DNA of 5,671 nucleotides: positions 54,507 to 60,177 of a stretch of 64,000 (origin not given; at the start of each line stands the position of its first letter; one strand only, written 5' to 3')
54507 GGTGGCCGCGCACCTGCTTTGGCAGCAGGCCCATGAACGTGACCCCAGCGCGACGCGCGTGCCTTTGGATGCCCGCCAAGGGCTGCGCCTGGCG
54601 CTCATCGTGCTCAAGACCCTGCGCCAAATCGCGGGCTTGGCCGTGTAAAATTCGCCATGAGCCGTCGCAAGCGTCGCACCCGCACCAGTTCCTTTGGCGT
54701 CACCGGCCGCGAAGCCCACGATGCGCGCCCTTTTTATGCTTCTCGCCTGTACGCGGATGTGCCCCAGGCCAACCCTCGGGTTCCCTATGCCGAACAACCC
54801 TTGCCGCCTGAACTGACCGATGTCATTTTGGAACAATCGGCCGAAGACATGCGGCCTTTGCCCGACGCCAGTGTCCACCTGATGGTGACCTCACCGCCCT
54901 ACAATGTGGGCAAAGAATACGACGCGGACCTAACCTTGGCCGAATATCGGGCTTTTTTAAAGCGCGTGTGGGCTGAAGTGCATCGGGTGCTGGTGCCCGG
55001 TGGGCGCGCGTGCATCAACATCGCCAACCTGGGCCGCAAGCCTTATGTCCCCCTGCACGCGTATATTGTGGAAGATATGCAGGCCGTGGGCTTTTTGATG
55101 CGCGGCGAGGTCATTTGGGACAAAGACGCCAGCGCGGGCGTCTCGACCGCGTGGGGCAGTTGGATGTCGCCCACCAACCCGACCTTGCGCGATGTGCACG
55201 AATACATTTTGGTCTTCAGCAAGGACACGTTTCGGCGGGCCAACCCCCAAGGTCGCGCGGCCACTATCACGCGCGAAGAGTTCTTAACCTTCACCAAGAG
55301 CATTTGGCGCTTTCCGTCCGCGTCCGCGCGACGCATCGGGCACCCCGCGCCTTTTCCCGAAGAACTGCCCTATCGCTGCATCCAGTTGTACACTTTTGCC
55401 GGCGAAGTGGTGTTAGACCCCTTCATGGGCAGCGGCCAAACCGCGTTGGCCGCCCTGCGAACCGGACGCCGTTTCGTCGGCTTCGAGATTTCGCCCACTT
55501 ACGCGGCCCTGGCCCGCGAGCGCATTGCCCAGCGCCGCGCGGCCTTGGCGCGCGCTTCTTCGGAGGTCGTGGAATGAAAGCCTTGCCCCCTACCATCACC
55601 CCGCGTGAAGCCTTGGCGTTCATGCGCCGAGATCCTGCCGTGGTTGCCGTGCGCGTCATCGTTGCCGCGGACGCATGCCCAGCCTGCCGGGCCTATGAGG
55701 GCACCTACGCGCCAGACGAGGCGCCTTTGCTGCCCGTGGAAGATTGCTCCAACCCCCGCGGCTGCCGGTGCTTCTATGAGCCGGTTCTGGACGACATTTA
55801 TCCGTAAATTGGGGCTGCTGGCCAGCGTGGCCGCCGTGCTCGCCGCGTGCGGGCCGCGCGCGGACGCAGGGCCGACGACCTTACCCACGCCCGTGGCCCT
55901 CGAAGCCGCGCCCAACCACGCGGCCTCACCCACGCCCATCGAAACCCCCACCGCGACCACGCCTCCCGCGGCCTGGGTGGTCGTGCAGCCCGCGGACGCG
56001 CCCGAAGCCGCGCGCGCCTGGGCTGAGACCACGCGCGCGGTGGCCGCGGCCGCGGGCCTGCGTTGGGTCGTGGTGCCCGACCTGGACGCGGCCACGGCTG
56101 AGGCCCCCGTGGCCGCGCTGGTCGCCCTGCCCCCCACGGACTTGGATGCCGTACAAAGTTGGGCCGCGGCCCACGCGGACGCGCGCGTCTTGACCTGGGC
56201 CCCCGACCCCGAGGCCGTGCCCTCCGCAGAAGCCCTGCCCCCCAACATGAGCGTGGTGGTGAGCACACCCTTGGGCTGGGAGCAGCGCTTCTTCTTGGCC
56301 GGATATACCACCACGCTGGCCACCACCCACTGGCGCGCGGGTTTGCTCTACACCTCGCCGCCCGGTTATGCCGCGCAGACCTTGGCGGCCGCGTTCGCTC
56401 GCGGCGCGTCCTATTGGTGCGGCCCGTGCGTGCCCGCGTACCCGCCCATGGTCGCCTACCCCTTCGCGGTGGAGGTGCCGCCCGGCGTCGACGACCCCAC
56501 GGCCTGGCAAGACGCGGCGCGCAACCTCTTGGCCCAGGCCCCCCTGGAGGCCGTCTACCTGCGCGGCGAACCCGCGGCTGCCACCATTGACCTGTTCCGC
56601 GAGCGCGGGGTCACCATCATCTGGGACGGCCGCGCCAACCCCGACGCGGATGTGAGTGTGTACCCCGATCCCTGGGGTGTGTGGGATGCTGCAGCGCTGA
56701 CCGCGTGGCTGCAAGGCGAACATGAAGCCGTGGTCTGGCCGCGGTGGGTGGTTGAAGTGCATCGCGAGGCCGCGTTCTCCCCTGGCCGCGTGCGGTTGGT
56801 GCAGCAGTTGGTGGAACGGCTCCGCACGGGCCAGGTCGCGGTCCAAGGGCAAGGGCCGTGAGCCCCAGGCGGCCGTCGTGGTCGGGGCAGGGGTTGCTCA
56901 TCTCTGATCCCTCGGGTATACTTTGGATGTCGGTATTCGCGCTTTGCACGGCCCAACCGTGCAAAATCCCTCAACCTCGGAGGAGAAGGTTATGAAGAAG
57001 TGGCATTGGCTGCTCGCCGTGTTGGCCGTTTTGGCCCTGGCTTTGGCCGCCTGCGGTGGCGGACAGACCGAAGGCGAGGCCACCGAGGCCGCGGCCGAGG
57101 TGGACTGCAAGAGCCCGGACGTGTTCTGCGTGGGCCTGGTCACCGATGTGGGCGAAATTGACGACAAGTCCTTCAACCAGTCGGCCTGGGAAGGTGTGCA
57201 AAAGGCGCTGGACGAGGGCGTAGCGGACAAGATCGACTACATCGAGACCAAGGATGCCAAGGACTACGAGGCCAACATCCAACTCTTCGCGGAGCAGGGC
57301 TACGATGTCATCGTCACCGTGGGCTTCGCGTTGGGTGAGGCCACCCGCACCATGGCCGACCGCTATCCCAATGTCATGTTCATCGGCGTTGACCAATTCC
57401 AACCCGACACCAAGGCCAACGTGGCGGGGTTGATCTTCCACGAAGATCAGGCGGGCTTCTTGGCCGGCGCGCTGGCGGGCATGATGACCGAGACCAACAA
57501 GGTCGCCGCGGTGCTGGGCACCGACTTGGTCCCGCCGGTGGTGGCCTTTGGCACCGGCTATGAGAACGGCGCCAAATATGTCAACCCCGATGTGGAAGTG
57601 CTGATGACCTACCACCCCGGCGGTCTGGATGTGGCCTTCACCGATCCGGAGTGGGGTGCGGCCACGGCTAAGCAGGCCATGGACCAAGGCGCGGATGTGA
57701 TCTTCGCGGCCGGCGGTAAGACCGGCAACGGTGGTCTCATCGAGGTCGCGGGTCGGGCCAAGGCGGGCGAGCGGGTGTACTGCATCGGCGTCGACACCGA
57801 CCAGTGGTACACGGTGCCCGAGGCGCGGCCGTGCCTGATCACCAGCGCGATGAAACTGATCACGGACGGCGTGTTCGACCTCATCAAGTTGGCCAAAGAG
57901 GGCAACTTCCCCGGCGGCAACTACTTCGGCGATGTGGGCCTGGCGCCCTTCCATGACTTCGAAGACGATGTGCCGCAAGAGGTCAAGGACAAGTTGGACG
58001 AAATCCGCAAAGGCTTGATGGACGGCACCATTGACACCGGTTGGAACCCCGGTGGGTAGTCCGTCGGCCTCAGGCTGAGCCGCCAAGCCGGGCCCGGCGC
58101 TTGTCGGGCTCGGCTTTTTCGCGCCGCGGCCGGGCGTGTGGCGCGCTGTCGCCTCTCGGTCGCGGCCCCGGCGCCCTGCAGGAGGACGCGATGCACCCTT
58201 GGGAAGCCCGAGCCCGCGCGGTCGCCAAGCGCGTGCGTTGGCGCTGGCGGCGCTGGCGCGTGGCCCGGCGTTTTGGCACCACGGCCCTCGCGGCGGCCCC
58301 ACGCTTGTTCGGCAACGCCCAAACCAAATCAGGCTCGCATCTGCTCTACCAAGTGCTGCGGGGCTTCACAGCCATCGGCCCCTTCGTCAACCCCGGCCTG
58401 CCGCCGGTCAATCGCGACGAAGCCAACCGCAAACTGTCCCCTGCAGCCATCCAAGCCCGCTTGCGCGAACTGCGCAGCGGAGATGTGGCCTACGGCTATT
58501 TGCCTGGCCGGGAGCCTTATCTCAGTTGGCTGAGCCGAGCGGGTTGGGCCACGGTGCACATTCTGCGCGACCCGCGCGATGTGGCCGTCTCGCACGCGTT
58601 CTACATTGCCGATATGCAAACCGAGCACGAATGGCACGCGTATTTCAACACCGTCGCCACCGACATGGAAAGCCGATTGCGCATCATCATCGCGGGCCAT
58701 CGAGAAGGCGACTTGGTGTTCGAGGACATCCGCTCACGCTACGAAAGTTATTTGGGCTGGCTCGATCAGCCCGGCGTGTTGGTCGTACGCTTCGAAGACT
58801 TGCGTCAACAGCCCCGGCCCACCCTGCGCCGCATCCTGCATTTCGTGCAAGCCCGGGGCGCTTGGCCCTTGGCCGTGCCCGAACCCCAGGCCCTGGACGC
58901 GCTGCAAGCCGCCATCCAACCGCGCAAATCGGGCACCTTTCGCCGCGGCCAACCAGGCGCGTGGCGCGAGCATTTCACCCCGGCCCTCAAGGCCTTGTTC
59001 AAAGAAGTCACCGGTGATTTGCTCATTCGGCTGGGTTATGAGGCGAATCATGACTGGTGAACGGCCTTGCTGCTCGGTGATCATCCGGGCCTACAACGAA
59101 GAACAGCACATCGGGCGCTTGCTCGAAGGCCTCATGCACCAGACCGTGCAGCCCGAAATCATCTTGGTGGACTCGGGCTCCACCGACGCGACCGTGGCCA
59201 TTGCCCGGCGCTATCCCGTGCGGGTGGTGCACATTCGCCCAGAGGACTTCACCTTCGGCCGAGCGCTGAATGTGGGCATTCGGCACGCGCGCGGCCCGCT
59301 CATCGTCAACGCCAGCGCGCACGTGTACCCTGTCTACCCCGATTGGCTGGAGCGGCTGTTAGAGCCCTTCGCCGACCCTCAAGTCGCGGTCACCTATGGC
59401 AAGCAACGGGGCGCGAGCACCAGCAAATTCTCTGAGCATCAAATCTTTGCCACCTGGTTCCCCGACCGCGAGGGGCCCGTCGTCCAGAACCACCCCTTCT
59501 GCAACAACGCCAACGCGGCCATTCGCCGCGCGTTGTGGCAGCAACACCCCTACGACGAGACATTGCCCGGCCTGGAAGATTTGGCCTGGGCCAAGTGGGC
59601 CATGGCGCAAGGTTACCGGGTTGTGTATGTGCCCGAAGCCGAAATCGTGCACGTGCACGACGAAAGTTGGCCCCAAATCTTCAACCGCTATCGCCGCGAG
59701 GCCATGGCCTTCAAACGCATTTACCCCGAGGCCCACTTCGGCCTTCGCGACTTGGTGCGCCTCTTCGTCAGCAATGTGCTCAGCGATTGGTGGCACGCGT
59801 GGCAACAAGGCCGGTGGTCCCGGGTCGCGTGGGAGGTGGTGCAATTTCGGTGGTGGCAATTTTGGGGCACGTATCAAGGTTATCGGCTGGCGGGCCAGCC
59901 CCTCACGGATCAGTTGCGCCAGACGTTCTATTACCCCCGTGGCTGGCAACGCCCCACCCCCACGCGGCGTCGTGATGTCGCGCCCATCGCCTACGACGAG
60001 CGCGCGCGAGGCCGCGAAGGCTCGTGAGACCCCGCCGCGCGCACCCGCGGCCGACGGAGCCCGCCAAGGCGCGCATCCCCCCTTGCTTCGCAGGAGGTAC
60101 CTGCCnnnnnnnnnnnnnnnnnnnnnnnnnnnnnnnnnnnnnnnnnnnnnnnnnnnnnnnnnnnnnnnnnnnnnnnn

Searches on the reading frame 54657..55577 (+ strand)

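Call 23: search_protein_families(library=pfam, proteins=[window:54657-55577:+], max_evalue=0.001)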
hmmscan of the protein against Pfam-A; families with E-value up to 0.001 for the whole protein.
window:54657-55577:+ (306 aa): 3 families
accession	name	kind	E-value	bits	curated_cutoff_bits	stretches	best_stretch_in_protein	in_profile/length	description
PF01555.25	N6_N4_Mtase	-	4.2e-44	151.6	26.7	1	73-287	1-220/221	DNA methylase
PF08241.18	Methyltransf_11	-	1.6e-06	29.1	21.2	0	257-294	5-42/95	Methyltransferase domain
PF13649.12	Methyltransf_25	-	3.6e-05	24.8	27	0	252-294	1-45/97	Methyltransferase domain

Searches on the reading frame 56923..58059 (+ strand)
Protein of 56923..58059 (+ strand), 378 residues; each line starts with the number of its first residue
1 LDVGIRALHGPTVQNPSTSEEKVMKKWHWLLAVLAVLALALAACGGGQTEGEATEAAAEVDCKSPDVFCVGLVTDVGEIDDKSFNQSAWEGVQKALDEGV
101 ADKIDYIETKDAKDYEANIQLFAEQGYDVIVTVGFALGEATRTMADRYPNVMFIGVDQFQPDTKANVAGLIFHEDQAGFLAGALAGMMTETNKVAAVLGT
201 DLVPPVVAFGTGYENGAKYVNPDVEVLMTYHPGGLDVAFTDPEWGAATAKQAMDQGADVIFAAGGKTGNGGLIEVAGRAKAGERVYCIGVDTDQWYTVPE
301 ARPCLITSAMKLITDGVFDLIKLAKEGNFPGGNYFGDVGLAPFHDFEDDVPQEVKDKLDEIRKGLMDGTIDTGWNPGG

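Call 23: search_protein_families(library=pfam, proteins=[window:56923-58059:+], max_evalue=0.001)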
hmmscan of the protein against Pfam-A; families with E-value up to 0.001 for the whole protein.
window:56923-58059:+ (378 aa): 1 family
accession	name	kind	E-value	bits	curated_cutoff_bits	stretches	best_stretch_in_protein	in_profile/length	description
PF02608.20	Bmp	-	1.3e-51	175.9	24.1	1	72-333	5-255/301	ABC transporter substrate-binding protein PnrA-like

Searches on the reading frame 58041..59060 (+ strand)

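Call 23: search_protein_families(library=pfam, proteins=[window:58041-59060:+], max_evalue=0.001)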
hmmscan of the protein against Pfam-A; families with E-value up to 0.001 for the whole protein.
window:58041-59060:+ (339 aa): 2 families
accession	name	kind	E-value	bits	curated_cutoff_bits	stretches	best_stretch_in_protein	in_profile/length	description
PF00685.33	Sulfotransfer_1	-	7e-15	55.5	22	1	172-328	94-251/255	Sulfotransferase domain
PF13469.12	Sulfotransfer_3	-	4e-05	24.4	27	1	172-270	128-211/216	Sulfotransferase family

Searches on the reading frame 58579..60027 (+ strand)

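Call 23: search_protein_families(library=pfam, proteins=[window:58579-60027:+], max_evalue=0.001)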
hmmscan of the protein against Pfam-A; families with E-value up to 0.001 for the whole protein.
window:58579-60027:+ (482 aa): 2 families
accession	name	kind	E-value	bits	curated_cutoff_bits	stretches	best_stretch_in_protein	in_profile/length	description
PF00535.33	Glycos_transf_2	-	6.8e-25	88.4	23.3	1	166-319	1-163/168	Glycosyl transferase family 2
PF13641.12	Glyco_tranf_2_3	-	1.3e-12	48.6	27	1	164-376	2-229/230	Glycosyltransferase like family 2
